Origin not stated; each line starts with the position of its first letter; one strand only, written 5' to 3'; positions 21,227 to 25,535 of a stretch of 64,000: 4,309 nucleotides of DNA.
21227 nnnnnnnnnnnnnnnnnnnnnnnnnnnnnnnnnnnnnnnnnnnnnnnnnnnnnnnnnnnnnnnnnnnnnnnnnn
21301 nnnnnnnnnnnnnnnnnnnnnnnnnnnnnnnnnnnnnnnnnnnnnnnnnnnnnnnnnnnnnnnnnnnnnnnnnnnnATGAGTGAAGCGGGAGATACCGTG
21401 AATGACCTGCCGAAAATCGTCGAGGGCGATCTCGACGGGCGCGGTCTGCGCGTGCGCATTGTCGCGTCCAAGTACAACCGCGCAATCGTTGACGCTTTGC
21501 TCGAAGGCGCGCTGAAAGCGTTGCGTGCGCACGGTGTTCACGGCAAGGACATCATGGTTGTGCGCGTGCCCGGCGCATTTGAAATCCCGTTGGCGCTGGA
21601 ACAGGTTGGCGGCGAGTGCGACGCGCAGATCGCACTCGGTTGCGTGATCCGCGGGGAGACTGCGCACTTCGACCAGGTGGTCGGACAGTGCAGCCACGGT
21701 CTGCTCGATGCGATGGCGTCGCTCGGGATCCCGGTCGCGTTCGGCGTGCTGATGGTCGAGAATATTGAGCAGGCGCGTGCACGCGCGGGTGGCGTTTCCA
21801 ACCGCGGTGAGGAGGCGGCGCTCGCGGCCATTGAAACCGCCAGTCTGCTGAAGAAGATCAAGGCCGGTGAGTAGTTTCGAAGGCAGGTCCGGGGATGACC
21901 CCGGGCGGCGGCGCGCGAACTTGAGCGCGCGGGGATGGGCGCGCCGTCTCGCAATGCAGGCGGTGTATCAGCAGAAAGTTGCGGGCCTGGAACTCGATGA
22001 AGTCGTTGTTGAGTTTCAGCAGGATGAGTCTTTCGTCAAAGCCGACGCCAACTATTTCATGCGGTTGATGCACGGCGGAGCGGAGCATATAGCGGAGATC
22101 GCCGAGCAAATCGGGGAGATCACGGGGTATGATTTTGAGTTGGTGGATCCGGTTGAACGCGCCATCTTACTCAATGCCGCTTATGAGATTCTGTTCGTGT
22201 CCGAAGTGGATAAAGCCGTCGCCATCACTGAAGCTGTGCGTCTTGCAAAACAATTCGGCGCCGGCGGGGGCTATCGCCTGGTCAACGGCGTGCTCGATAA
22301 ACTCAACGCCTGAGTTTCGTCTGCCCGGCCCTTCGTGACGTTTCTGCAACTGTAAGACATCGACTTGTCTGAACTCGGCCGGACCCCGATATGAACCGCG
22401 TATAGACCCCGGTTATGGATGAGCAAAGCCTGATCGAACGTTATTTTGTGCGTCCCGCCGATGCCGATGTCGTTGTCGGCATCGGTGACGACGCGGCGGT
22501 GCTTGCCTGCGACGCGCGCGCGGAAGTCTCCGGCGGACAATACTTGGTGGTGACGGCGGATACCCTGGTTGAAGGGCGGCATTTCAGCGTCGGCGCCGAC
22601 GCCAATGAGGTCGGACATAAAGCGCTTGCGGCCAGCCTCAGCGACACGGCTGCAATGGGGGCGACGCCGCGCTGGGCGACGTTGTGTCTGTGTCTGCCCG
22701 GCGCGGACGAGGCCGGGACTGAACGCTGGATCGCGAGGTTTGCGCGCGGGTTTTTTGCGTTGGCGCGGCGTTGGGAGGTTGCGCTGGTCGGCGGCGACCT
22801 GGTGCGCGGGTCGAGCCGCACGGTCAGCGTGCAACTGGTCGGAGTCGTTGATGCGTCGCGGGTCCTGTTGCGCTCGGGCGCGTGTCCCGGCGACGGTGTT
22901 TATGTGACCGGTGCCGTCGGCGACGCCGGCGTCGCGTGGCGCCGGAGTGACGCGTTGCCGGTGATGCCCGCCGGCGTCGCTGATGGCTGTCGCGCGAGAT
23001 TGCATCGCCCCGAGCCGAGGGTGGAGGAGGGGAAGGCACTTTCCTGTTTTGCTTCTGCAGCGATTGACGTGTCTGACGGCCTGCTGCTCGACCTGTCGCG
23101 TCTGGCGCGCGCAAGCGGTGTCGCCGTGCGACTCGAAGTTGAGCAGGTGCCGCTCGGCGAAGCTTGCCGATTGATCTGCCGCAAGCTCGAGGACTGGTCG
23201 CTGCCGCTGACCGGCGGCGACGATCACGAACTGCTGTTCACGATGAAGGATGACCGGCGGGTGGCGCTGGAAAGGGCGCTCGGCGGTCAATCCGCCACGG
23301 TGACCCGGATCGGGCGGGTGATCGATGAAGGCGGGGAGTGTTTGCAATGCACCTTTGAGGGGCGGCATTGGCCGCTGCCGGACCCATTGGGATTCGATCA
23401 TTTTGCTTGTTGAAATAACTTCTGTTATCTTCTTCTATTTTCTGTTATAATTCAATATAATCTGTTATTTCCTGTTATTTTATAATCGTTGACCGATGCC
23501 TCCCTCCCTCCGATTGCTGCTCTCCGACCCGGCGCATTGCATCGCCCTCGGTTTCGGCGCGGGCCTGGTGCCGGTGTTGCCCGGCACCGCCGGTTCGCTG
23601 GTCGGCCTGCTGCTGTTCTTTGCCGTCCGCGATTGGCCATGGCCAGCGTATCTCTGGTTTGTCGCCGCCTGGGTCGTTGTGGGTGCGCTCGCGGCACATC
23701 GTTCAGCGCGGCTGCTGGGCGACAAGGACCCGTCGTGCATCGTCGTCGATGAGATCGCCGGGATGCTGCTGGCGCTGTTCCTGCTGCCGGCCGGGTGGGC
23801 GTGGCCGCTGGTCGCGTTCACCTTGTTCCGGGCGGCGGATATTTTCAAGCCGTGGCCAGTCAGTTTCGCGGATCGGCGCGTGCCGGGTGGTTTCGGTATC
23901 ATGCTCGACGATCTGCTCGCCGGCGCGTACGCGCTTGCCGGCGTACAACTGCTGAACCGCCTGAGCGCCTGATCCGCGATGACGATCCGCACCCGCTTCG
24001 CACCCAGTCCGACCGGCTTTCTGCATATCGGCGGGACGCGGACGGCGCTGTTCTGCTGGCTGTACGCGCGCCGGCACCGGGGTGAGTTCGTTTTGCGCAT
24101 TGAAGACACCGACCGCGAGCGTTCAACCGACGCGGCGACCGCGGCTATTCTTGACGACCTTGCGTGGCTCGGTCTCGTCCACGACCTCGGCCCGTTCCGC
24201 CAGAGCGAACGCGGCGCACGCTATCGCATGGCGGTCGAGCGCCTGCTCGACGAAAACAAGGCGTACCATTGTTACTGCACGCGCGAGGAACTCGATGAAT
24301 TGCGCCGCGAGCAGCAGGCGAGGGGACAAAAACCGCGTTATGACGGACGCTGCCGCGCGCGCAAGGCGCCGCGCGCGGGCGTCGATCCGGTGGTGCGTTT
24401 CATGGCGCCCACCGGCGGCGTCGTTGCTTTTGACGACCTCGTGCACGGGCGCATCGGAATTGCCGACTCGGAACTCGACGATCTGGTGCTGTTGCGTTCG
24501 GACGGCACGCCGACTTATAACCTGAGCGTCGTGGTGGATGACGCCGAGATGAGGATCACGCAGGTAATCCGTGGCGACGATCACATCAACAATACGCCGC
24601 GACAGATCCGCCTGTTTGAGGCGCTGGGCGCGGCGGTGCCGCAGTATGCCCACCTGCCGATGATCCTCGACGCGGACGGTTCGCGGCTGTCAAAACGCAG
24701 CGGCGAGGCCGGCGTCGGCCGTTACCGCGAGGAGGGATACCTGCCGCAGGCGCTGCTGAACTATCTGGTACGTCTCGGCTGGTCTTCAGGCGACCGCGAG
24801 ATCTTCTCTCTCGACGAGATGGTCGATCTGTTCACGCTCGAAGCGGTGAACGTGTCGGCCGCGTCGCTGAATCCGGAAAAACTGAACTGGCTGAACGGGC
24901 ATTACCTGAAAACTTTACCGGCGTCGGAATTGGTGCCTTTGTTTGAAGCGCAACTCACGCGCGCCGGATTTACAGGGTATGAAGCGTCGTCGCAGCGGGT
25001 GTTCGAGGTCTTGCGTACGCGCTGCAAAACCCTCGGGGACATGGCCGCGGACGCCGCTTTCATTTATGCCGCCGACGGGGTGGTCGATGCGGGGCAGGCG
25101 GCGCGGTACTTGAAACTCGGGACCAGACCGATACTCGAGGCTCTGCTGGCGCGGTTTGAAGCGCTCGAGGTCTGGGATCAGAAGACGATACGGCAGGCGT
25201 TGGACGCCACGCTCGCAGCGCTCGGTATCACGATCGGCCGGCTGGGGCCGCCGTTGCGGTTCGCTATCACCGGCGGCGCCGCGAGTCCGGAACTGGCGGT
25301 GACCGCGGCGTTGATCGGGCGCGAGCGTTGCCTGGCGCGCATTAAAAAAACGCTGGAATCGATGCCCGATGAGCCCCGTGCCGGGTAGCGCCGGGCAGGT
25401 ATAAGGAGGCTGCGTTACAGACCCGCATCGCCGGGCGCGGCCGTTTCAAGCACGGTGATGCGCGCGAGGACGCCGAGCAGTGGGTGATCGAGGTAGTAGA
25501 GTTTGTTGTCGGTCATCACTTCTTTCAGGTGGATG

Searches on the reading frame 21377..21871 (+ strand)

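Call 64: search_protein_families(library=pfam, proteins=[window:21377-21871:+], max_evalue=0.001)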
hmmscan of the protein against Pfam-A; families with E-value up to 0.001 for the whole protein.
window:21377-21871:+ (165 aa): 1 family
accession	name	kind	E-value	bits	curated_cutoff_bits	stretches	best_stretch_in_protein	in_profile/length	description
PF00885.24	DMRL_synthase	-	3.6e-47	160.2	26.7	1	24-158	2-138/139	6,7-dimethyl-8-ribityllumazine synthase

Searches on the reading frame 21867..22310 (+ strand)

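Call 64: search_protein_families(library=pfam, proteins=[window:21867-22310:+], max_evalue=0.001)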
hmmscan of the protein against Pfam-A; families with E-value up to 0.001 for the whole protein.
window:21867-22310:+ (148 aa): 1 family
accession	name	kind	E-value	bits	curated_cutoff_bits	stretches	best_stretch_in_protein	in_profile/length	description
PF01029.23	NusB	-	8.9e-24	84.8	23.1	1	25-146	3-131/133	NusB family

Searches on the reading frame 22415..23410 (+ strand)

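Call 64: search_protein_families(library=pfam, proteins=[window:22415-23410:+], max_evalue=0.001)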
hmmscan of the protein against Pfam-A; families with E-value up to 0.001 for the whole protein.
window:22415-23410:+ (332 aa): 2 families
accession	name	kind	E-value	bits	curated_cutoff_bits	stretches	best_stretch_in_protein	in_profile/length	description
PF00586.29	AIRS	-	3.9e-27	95.3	24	1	24-145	1-112/112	AIR synthase related protein, N-terminal domain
PF02769.27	AIRS_C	-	5.9e-06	27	23.1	1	213-308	61-151/156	AIR synthase related protein, C-terminal domain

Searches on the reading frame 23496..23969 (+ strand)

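Call 64: search_protein_families(library=pfam, proteins=[window:23496-23969:+], max_evalue=0.001)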
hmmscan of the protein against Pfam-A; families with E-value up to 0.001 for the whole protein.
window:23496-23969:+ (158 aa): 1 family
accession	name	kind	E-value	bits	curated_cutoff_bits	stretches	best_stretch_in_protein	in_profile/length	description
PF04608.18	PgpA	-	5.4e-40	137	28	1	16-153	2-140/141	Phosphatidylglycerophosphatase A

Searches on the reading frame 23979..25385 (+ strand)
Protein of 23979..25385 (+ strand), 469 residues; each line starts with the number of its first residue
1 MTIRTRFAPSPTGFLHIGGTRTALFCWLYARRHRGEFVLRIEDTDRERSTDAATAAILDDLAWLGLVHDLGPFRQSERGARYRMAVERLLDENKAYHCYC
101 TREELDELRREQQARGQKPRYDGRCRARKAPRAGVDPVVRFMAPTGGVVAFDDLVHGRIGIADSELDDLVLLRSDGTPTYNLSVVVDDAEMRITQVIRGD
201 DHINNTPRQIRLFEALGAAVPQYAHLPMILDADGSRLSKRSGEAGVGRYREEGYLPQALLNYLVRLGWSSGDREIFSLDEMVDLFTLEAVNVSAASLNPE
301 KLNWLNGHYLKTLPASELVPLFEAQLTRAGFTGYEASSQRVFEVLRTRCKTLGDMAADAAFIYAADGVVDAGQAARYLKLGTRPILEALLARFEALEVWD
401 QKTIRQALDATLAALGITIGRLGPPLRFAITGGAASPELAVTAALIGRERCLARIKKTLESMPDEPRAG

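Call 64: search_protein_families(library=pfam, proteins=[window:23979-25385:+], max_evalue=0.001)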
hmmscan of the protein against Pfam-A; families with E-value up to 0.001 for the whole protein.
window:23979-25385:+ (469 aa): 2 families
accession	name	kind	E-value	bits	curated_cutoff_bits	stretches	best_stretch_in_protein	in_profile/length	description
PF00749.27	tRNA-synt_1c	-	3.9e-94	315.5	23.4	1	3-304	2-314/314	tRNA synthetases class I (E and Q), catalytic domain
PF19269.4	Anticodon_2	-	1.4e-26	94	23.6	1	337-458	15-140/141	Anticodon binding domain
